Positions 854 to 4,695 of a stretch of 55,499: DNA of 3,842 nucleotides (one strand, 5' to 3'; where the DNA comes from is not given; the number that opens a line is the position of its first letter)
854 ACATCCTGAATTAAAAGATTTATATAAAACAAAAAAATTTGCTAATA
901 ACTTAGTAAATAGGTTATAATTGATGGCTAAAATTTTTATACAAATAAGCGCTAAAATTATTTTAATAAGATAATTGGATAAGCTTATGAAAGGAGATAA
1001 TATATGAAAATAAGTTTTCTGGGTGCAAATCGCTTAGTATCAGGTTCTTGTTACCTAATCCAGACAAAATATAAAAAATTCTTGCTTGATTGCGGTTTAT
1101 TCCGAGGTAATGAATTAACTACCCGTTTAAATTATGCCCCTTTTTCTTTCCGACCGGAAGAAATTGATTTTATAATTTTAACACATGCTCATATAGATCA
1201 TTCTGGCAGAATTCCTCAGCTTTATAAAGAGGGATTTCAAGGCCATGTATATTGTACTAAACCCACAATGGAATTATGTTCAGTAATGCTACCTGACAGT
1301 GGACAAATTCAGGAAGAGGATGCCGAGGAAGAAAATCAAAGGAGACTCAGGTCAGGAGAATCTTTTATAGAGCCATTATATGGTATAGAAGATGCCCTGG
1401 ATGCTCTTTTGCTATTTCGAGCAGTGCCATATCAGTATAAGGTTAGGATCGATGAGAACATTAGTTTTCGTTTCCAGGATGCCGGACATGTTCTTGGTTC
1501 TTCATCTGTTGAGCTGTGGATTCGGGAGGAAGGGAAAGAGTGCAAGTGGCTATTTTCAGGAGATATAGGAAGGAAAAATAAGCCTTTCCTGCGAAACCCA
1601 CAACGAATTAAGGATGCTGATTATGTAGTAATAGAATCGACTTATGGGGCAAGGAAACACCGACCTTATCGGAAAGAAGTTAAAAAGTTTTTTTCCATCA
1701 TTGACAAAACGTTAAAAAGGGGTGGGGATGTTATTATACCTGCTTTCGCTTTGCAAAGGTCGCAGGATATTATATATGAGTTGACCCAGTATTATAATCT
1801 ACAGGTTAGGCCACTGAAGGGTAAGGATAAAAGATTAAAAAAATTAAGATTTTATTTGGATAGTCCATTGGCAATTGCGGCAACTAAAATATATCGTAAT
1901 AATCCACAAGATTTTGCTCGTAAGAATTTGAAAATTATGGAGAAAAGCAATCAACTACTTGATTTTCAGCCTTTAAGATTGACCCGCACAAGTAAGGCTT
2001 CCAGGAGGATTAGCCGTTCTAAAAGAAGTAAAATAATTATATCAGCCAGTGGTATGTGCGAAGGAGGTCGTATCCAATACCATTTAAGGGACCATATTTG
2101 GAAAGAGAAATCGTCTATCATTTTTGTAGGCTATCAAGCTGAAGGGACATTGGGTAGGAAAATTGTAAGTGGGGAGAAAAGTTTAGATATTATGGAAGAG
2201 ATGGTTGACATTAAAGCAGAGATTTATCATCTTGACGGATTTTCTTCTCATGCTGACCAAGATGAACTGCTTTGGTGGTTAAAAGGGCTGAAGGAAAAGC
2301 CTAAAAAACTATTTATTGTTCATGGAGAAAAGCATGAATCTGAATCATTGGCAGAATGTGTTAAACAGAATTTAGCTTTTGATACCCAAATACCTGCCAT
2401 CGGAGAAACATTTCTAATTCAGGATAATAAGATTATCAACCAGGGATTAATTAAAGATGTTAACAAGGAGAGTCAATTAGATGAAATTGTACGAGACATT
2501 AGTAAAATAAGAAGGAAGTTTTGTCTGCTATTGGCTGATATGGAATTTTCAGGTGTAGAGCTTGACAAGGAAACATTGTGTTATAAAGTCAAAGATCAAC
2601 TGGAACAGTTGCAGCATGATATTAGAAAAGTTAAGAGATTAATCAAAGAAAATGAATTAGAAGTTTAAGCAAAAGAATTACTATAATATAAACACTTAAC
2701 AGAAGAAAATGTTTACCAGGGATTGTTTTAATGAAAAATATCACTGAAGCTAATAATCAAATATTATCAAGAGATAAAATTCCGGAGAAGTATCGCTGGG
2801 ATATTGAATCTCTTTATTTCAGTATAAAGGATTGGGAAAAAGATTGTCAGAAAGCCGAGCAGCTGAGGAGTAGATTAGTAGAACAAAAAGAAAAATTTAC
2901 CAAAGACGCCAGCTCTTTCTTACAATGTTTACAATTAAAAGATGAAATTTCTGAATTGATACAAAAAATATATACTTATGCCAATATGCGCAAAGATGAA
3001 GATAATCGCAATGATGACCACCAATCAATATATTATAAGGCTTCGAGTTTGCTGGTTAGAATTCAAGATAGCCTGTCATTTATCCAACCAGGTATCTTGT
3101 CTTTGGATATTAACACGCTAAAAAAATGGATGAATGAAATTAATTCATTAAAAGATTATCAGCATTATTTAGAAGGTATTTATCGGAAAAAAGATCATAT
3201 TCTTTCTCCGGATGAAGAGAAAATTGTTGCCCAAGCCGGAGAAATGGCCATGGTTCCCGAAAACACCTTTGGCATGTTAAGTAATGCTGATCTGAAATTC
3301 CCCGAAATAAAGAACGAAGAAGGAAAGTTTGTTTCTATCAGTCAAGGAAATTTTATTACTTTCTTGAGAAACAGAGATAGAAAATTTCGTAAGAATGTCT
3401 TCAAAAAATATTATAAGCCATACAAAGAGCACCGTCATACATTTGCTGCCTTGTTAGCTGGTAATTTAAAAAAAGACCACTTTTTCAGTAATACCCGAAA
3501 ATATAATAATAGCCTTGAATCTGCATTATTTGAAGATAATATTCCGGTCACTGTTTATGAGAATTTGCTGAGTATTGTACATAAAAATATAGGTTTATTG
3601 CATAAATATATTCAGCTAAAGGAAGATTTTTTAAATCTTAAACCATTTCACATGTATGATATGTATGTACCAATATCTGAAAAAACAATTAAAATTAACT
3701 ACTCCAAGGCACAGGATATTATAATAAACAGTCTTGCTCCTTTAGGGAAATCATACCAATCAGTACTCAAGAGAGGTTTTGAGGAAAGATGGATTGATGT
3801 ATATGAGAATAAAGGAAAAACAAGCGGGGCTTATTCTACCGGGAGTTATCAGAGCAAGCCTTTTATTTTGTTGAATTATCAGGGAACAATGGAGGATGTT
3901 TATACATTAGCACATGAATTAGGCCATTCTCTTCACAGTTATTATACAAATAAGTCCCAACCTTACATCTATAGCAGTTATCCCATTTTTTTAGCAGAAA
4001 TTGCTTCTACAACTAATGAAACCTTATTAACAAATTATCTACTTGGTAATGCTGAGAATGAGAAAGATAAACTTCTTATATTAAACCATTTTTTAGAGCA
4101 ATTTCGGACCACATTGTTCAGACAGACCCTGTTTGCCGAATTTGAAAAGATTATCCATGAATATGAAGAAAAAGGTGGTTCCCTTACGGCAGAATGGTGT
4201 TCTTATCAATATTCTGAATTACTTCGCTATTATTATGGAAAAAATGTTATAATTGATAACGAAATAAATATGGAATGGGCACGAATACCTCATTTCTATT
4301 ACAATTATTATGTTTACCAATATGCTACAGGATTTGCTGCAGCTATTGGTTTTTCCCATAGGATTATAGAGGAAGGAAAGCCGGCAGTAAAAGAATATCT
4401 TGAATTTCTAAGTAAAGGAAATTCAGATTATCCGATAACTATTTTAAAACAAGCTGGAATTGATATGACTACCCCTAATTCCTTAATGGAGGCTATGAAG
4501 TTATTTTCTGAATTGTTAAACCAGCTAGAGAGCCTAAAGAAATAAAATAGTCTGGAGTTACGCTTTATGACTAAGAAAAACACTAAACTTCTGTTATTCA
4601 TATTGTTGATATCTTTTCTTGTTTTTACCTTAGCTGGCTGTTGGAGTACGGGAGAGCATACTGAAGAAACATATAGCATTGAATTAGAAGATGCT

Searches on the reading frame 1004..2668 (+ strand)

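Call 14: search_protein_families(library=pfam, proteins=[window:1004-2668:+])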
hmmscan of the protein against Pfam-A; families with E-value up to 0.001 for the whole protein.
window:1004-2668:+ (554 aa): 5 families
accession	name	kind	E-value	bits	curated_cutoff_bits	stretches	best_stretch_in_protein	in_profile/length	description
PF10996.14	Beta-Casp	-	2.1e-32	112.6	27.7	1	254-387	2-120/120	Beta-Casp domain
PF07521.17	RMMBL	-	6.8e-19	68.1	21.6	1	401-464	2-63/63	Zn-dependent metallo-hydrolase RNA specificity domain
PF00753.33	Lactamase_B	-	4.6e-12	46.7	22.7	1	12-192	4-154/196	Metallo-beta-lactamase superfamily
PF12706.13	Lactamase_B_2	-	1.2e-08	35.3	27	1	26-162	3-135/200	Beta-lactamase superfamily domain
PF16661.11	Lactamase_B_6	-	3.4e-07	30.3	27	1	23-168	6-146/193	Metallo-beta-lactamase superfamily domain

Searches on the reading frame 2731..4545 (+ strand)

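Call 80: search_protein_families(library=pfam, proteins=[window:2731-4545:+], max_evalue=0.00001)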
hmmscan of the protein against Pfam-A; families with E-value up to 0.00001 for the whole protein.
window:2731-4545:+ (604 aa): 2 families
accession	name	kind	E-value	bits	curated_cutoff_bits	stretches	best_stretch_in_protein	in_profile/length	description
PF01432.26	Peptidase_M3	-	1.4e-77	262.5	27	1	212-590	3-456/457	Peptidase family M3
PF08439.15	Peptidase_M3_N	-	1.1e-21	77.2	25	1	122-190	2-70/70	Oligopeptidase F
